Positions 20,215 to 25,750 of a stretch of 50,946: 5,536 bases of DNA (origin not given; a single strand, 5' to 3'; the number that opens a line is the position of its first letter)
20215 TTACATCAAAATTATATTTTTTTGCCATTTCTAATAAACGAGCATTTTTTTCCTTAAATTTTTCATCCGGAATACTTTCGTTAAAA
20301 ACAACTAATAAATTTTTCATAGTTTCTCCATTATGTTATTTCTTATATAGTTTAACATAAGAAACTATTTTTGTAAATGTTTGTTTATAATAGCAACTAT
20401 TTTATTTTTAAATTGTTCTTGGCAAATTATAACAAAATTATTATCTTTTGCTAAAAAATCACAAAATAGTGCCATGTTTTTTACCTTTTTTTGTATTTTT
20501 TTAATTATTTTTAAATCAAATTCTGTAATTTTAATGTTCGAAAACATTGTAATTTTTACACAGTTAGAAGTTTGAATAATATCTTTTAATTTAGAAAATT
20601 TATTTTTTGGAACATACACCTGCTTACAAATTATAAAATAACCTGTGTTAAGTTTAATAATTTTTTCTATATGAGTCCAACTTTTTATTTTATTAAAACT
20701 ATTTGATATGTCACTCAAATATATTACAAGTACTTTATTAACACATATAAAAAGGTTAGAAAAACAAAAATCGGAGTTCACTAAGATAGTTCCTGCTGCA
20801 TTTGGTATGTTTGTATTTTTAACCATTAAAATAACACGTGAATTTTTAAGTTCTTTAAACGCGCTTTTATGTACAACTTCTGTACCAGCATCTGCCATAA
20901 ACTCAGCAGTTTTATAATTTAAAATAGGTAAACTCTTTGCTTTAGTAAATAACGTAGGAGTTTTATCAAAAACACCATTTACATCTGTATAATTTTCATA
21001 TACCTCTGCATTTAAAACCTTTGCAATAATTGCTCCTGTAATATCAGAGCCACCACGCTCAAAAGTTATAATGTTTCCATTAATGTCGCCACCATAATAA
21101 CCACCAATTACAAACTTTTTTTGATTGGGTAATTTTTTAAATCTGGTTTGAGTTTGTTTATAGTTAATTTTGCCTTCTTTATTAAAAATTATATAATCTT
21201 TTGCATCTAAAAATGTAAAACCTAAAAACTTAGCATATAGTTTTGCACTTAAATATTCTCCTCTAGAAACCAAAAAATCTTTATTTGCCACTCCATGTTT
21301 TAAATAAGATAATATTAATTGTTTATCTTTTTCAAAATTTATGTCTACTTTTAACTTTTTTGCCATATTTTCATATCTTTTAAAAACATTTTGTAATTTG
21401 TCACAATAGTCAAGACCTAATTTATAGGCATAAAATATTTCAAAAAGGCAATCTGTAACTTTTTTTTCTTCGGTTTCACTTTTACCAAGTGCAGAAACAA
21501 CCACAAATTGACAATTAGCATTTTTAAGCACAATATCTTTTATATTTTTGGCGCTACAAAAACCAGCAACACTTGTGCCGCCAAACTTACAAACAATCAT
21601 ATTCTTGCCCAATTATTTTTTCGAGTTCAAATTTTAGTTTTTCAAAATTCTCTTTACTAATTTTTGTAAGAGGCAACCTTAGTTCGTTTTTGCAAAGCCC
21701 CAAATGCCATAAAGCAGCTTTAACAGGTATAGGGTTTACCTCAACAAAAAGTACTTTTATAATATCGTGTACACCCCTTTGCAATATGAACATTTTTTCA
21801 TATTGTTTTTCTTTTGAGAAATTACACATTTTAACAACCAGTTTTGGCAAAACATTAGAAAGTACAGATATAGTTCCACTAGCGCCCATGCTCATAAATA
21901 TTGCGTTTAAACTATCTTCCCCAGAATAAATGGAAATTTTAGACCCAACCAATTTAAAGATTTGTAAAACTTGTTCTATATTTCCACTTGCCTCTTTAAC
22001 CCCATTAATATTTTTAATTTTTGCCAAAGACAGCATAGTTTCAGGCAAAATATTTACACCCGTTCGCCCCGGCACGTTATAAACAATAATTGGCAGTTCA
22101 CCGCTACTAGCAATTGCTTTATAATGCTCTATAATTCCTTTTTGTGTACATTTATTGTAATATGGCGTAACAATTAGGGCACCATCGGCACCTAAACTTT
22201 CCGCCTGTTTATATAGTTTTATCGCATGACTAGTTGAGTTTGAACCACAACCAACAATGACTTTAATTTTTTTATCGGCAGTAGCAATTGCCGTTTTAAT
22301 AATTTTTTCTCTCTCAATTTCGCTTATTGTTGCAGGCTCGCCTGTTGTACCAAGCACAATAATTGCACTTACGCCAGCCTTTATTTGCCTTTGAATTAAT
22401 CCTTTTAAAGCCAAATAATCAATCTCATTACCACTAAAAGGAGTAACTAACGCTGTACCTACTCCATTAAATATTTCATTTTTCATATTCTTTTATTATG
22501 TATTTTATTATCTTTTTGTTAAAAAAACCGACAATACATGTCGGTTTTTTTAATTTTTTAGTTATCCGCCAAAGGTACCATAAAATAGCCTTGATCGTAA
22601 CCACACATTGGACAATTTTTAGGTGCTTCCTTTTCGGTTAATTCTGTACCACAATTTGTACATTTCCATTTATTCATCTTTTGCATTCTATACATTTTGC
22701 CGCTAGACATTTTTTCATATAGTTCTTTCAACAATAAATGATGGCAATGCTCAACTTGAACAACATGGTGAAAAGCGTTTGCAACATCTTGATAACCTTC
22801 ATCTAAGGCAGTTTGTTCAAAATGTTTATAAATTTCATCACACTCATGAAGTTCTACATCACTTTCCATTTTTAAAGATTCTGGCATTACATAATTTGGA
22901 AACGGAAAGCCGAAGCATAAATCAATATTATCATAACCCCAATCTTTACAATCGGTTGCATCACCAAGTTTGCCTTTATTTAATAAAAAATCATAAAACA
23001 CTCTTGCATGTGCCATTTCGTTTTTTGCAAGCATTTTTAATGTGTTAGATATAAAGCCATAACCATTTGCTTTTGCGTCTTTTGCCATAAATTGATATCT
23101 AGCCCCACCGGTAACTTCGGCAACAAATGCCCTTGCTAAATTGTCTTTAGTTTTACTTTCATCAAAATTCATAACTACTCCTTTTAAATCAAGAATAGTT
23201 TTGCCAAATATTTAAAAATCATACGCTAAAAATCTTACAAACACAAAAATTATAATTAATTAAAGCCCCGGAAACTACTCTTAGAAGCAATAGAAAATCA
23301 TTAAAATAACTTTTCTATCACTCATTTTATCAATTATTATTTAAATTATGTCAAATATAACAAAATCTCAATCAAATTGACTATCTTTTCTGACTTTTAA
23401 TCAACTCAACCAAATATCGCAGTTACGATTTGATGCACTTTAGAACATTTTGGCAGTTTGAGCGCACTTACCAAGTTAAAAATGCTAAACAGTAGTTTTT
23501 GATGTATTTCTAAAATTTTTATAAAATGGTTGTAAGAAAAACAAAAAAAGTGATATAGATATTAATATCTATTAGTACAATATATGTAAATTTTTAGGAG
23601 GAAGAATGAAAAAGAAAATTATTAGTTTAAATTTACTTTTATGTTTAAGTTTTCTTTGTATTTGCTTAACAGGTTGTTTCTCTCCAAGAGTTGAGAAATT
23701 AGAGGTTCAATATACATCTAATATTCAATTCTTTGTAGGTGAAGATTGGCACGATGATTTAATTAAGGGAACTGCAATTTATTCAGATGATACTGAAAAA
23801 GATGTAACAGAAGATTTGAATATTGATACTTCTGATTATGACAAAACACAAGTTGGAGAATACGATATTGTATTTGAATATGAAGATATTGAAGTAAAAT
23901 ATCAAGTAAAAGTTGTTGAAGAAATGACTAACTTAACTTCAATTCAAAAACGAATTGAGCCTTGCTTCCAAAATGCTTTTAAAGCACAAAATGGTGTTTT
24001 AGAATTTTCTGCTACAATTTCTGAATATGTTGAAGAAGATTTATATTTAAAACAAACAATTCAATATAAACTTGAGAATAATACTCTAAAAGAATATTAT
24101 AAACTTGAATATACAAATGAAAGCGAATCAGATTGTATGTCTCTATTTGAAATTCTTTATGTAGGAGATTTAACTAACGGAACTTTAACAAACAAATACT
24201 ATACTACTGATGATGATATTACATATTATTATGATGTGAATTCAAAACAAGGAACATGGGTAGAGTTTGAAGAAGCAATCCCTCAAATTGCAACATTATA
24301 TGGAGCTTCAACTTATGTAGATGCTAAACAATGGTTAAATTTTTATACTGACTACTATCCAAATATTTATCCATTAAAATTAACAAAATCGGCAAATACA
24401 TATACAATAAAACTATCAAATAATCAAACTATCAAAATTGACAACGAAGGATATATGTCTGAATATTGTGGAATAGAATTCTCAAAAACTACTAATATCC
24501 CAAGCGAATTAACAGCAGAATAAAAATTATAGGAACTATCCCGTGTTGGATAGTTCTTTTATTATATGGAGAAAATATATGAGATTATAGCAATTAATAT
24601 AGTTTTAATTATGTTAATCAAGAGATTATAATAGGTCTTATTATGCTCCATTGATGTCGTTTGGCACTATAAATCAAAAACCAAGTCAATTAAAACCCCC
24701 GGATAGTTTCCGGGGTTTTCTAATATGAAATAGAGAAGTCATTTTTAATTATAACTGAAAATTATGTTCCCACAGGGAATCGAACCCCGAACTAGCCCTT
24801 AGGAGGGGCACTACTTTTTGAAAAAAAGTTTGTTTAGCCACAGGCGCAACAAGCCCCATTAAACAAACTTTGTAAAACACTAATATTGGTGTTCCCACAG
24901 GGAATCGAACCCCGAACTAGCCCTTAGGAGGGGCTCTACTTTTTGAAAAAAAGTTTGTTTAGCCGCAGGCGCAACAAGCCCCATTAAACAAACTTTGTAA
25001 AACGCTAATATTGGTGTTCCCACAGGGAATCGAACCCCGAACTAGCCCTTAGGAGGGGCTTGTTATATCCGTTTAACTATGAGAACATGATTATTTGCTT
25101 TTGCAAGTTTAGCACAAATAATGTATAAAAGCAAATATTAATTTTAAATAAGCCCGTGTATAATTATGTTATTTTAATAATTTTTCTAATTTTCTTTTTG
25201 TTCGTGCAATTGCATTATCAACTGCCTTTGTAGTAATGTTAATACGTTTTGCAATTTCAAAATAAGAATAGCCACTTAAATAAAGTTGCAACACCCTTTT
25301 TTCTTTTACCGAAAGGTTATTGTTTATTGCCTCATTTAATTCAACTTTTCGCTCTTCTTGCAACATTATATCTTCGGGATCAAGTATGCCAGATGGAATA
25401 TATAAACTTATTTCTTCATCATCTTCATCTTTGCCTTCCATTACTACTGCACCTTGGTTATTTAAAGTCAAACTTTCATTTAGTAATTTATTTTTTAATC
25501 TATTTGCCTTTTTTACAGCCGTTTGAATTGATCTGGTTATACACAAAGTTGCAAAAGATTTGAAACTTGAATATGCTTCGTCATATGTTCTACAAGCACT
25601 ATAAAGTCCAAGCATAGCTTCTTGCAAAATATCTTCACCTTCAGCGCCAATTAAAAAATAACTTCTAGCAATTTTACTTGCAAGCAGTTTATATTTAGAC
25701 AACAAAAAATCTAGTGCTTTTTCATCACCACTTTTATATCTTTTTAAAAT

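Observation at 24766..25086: Tandem array of tRNA-Arg(CCT) 3' fragments downstream of the intact gene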

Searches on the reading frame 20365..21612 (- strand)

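Call 8: search_protein_families(library=ncbifam, proteins=[window:20365-21612:-])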
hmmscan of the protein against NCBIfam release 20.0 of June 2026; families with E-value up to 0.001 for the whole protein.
window:20365-21612:- (415 aa): 25 families
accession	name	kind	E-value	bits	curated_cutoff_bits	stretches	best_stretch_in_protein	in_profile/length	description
NF006540.0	PRK09034.1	equivalog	1.9e-64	217.9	434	1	5-281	1-291/454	aspartate kinase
TIGR00657.1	asp_kinases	subfamily_domain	3.7e-40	138.3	208.7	1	4-282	2-287/442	aspartate kinase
TIGR00656.1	asp_kin_monofn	equivalog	9.3e-36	123.7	402.25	1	4-280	2-250/407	aspartate kinase, monofunctional class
NF006959.0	PRK09436.1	equivalog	1e-34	119.7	726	1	5-279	1-297/819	bifunctional aspartate kinase/homoserine dehydrogenase I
NF006570.0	PRK09084.1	equivalog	1e-33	117.1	455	1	4-280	3-293/452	lysine-sensitive aspartokinase 3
NF006234.1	PRK08373.1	subfamily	5e-31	108.1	237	1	5-279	2-276/338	aspartate kinase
TIGR02078.1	AspKin_pair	subfamily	6.4e-29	101.3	242.4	1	5-297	1-288/327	putative Pyrococcus aspartate kinase subunit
NF006068.0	PRK08210.1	equivalog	2.7e-28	99.3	474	1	111-280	71-248/405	aspartate kinase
NF004579.0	PRK05925.1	equivalog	3e-26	92.4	665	1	5-413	3-420/440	aspartate kinase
NF004938.0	PRK06291.1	equivalog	4.2e-26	91.6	528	1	5-287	2-311/468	aspartate kinase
NF006515.0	PRK08961.1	equivalog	4.2e-26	91.2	802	1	3-279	7-305/861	bifunctional aspartate kinase/diaminopimelate decarboxylase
NF007003.0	PRK09466.1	subfamily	4.6e-24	84.8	582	1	6-320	13-342/810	bifunctional aspartate kinase/homoserine dehydrogenase II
NF005154.0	PRK06635.1-2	equivalog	5.2e-24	85.3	376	1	149-281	114-245/407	aspartate kinase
NF005155.0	PRK06635.1-4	equivalog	1.7e-23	83.3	346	1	112-279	67-242/407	aspartate kinase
NF005156.0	PRK06635.1-5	equivalog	1.2e-21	77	594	1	159-278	123-241/411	aspartate kinase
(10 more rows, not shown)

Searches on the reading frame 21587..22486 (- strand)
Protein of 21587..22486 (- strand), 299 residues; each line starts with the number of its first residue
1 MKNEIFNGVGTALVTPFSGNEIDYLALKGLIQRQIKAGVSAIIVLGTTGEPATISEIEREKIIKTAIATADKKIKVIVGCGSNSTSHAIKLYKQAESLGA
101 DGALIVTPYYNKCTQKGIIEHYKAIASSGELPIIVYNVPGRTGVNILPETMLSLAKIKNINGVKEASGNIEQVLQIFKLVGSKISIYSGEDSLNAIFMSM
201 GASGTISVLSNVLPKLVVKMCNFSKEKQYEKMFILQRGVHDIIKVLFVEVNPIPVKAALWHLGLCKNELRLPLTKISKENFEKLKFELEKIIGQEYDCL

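Call 8: search_protein_families(library=ncbifam, proteins=[window:21587-22486:-])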
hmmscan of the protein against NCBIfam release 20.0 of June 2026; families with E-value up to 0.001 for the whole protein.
window:21587-22486:- (299 aa): 7 families
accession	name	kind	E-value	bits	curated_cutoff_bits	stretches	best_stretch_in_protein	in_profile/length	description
TIGR00674.1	dapA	equivalog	1.9e-99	332.2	206.15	1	9-285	2-280/286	4-hydroxy-tetrahydrodipicolinate synthase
TIGR02313.1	HpaI-NOT-DapA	exception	6.2e-65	218.9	396.7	1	8-290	3-288/294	2,4-dihydroxyhept-2-ene-1,7-dioic acid aldolase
NF003164.0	PRK04147.1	equivalog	1.2e-41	143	281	1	6-291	4-290/294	N-acetylneuraminate lyase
NF002958.0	PRK03620.1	subfamily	1.4e-35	122.6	278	1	2-287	7-295/307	5-dehydro-4-deoxyglucarate dehydratase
TIGR00683.1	nanA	equivalog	6.3e-35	120.9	382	1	7-283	2-280/293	N-acetylneuraminate lyase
NF040954.1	Arch_KDGaldase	equivalog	1e-34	120.2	390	1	12-245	6-234/288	bifunctional 2-dehydro-3-deoxy-phosphogluconate/2-dehydro-3-deoxy-6-phosphogalactonate aldolase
TIGR03249.1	KdgD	equivalog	1.8e-33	115.9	373.95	1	1-288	4-295/299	5-dehydro-4-deoxyglucarate dehydratase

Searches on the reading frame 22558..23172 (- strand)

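Call 8: search_protein_families(library=ncbifam, proteins=[window:22558-23172:-])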
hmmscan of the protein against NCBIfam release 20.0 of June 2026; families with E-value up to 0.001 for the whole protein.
window:22558-23172:- (204 aa): 5 families
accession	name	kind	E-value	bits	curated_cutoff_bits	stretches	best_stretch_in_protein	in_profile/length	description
NF045767.1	RuberyRbr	equivalog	1.4e-39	136.2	200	1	3-199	4-189/194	rubrerythrin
NF045783.1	Nigrythrn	equivalog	6e-07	29.7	340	0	7-61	28-82/202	nigerythrin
NF045720.1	rubredox_RCKP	subfamily_domain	0.00011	21.7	45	1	166-193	1-28/34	RCKP-type rubredoxin-like domain-containing protein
NF001646.0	PRK00420.1-3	equivalog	0.00039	20.7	117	1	154-191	6-43/117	hypothetical protein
NF033497.1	rubre_like_arch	subfamily_domain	0.00075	19.2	32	0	171-191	3-23/34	rubrerythrin-like domain-containing protein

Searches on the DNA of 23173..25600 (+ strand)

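Call 6: search_dna_similar(query=window:24300-25600:+, collection=phages, mode=distant)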
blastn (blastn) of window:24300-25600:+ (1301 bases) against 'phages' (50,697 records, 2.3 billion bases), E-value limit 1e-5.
Records with a match: 119; places in all: 119; records where one place covers at least 80% of the query: 0.
Best place of each record, by identity: 95-99% 4; 90-95% 47; 80-90% 61; 60-80% 7.
By first word of the organism name: Stx2a-converting 72; Escherichia 10; Proteus 6; Bacteriophage 5; Listeria 4; Brochothrix 4; Klebsiella 3; Aeromonas 3; Enterobacteria 2; Cronobacter 2; and 6 more.
By host as written in the record: - 81; Escherichia coli 5; Listeria monocytogenes 4; Proteus mirabilis 3; Escherichia coli O157:H7 strain 71074 2; Escherichia coli strain APEC40 2; Cronobacter sakazakii 2; Proteus mirabilis H10_20 2; and 16 more.
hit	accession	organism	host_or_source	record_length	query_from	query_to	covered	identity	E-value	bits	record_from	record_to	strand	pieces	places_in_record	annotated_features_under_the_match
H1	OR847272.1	Listeria phage LM 4-11-1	Listeria monocytogenes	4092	602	781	7%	97.8%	7e-17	156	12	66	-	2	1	record has no annotation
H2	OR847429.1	Listeria phage LM 4-11-1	Listeria monocytogenes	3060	602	781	7%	97.8%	7e-17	156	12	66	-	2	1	record has no annotation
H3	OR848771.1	Listeria phage LM 4-14-1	Listeria monocytogenes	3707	602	781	7%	97.8%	7e-17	156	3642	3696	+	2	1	record has no annotation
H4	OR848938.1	Listeria phage LM 4-14-1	Listeria monocytogenes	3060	602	781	7%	97.8%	7e-17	156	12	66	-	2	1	record has no annotation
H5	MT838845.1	Bacteriophage sp.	human fecal samples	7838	708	788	6%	84.0%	1e-14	89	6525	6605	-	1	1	record has no annotation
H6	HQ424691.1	Enterobacteria phage VT2phi_272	Escherichia coli O157:H7 strain 71074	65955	713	789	6%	83.1%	2e-12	82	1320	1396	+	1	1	tRNA-Arg | attL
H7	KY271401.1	Klebsiella phage 1 LV-2017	Klebsiella pneumoniae KH43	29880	713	789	6%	83.1%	2e-12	82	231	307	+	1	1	none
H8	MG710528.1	Escherichia phage GER2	Escherichia coli O117:H7 strain 23169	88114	713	789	6%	83.1%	2e-12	82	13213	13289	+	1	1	none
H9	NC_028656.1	Enterobacteria phage VT2phi_272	Escherichia coli O157:H7 strain 71074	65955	713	789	6%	83.1%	2e-12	82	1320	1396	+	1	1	tRNA-Arg | attL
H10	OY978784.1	Klebsiella phage vB_Kpn_K18PH07C1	-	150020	707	787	6%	79.0%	3e-9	71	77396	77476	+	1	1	tail protein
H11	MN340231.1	Escherichia phage phiv205-1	Escherichia coli APEC DE205B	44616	713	788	6%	82.9%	5e-12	80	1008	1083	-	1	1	attL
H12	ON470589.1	Escherichia phage vB_EcoP-611R6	Escherichia coli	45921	713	788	6%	82.9%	5e-12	80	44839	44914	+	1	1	tRNA-Arg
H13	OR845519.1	Escherichia phage ECO95 1-6-1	Escherichia coli O157:H7 ATCC 43895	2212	713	788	6%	82.9%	5e-12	80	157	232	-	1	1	record has no annotation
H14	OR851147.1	Salmonella phage S.Kent 1-2-1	Salmonella enterica subsp. enterica ...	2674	713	788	6%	82.9%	5e-12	80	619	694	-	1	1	record has no annotation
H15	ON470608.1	Escherichia phage vB_EcoS-733R5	Escherichia coli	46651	713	789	6%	81.8%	2e-11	77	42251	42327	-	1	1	tRNA-Arg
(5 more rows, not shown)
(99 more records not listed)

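Call 50: search_rna_families(source=window, start=24560, end=25170, threshold=evalue, max_evalue=10, show_alignments=3)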
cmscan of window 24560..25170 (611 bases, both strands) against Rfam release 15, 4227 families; matches with E-value up to 10: 26.
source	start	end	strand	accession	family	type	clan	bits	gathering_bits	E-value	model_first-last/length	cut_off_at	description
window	25015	25086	-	RF00005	tRNA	Gene; tRNA;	CL00001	59.9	29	1.8e-12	1-71/71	no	tRNA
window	24644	24719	+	RF01393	isrJ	Gene; sRNA;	-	23.3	37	0.054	1-75/75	no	isrJ Hfq binding RNA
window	24765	24847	-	RF00005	tRNA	Gene; tRNA;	CL00001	23.2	29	0.023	1-71/71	no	tRNA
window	24620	24720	+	RF02701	PsrR1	Gene; sRNA;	-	23.1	42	0.057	1-79/79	no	Photosynthesis regulatory RNA1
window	24890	24950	-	RF00005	tRNA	Gene; tRNA;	CL00001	23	29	0.026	1-71/71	no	tRNA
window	24692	24753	-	RF02701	PsrR1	Gene; sRNA;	-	22.1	42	0.096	1-79/79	no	Photosynthesis regulatory RNA1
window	25014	25086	+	RF04354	Plastid-ycf2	Cis-reg;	-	21.8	65.7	0.06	1-75/75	no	Plastid-ycf2 5UTR RNA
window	25043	25109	+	RF02367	Yfr20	Gene; sRNA;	-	20.7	44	0.29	1-89/89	no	Cyanobacterial functional RNA 20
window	24764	24811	+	RF04354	Plastid-ycf2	Cis-reg;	-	19.4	65.7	0.26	1-75/75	no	Plastid-ycf2 5UTR RNA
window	24889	24934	+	RF04354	Plastid-ycf2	Cis-reg;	-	18.2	65.7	0.58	1-75/75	no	Plastid-ycf2 5UTR RNA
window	24665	24747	+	RF01770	rimP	Cis-reg; leader;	-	18.2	47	2.5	1-102/102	no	Gammaprotebacteria rimP leader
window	24689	24788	-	RF02450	ncr1175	Gene; sRNA;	-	18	60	1.2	1-110/110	no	Bacillus sRNA ncr1175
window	24637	24730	+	RF00121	MicC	Gene; sRNA;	-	17.2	90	7.4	1-123/123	no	MicC RNA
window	24615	24725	+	RF00514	His_leader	Cis-reg; leader;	-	17.1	49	2.9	1-126/126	no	Histidine operon leader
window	24617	24695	-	RF02305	TtnuCD31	Gene; snRNA; snoRNA; CD-box;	-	17.1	75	4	1-67/67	no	Tetrahymena snoRNA TtnuCD31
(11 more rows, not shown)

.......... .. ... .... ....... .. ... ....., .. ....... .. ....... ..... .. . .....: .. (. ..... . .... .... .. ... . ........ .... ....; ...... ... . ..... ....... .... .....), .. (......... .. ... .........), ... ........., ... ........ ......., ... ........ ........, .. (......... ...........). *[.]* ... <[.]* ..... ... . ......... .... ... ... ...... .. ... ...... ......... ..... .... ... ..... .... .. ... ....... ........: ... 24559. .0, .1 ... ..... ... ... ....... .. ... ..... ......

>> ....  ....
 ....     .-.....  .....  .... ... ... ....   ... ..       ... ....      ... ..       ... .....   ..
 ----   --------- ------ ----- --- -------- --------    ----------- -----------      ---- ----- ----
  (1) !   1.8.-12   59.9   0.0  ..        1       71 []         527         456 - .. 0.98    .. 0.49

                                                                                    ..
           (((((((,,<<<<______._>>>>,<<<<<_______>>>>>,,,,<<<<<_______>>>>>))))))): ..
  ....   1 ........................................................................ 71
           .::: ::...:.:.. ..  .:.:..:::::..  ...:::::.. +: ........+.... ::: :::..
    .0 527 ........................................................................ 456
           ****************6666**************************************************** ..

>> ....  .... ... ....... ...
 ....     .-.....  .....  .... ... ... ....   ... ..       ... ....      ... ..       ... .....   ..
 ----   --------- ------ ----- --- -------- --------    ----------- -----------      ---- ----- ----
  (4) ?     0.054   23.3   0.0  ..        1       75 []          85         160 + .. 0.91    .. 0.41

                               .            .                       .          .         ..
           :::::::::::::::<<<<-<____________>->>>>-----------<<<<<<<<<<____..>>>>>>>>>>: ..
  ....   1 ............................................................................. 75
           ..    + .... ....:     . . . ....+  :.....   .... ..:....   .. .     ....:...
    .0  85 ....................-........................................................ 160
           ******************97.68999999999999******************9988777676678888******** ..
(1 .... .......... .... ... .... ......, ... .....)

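Call 89: search_dna_similar(query=window:23173-25011:+, collection=plasmids, mode=distant, max_rows=8)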
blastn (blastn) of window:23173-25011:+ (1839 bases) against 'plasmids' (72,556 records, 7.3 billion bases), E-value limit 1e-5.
Records with a match: 2; places in all: 2; records where one place covers at least 80% of the query: 0.
Best place of each record, by identity: 80-90% 2.
By first word of the organism name: Proteus 2.
By predicted mobility (MOB-suite, as given by PLSDB): mobilizable 2.
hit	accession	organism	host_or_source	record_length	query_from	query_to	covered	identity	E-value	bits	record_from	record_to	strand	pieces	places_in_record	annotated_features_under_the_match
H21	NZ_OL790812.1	Proteus mirabilis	-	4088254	1713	1764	3%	88.7%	2e-6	63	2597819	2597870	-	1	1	none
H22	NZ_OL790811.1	Proteus mirabilis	-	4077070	1713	1764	3%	88.7%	2e-6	63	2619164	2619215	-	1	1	none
